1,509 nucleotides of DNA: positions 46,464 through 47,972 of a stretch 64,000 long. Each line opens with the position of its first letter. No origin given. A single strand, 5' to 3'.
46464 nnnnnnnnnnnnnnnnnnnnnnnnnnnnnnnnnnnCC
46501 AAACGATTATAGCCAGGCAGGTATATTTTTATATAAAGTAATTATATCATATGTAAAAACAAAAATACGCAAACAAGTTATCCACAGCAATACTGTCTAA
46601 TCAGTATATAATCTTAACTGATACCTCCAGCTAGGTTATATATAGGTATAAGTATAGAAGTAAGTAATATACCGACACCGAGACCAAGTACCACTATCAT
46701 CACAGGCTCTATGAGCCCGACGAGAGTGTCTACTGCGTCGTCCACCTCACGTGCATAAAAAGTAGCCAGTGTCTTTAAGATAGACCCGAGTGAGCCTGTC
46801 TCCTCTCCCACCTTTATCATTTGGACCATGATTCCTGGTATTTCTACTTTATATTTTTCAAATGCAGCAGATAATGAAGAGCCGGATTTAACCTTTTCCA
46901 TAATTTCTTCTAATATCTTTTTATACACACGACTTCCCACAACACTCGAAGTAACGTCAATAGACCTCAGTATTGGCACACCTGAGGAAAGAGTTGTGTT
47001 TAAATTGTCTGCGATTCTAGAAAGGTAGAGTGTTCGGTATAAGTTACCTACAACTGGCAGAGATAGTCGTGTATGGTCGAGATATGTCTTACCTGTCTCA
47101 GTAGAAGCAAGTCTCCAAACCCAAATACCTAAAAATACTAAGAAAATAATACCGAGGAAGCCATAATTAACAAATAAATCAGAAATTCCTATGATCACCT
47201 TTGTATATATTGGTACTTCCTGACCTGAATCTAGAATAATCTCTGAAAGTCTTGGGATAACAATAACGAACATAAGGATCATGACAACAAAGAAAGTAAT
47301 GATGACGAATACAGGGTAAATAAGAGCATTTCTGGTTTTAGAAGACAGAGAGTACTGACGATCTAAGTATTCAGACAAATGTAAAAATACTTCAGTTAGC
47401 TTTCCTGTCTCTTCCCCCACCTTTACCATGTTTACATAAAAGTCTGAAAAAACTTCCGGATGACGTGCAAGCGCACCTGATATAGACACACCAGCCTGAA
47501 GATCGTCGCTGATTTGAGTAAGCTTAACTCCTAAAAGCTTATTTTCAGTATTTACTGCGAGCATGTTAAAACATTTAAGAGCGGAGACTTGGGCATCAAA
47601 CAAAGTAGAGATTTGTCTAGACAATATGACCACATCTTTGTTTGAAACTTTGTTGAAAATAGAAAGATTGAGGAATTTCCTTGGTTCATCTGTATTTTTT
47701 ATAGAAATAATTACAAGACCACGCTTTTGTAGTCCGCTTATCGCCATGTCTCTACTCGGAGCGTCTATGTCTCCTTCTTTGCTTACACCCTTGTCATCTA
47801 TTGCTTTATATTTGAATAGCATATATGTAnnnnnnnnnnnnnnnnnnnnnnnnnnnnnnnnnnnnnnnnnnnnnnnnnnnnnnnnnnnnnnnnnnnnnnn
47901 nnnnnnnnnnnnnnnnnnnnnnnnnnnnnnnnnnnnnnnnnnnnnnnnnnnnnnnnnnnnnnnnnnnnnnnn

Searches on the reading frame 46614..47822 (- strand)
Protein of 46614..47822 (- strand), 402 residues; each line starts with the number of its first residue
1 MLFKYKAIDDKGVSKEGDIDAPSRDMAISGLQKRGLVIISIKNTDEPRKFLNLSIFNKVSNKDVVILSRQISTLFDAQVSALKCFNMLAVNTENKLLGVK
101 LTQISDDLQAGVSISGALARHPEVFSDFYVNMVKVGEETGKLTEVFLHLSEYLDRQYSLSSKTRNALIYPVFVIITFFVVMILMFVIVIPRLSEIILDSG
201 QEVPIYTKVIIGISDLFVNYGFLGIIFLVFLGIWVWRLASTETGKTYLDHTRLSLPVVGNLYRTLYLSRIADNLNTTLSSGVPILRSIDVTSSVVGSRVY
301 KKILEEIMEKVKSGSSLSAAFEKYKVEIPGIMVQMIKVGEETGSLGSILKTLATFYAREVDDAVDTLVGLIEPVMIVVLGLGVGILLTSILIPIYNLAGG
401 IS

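Call 72: search_protein_families(library=pfam, proteins=[window:46614-47822:-], max_evalue=0.00001)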
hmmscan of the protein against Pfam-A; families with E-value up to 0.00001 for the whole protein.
window:46614-47822:- (402 aa): 1 family
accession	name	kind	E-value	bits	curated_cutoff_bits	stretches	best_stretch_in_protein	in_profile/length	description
PF00482.28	T2SSF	-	8.1e-58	194.3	25.2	2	271-393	2-125/125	Type II secretion system (T2SS), protein F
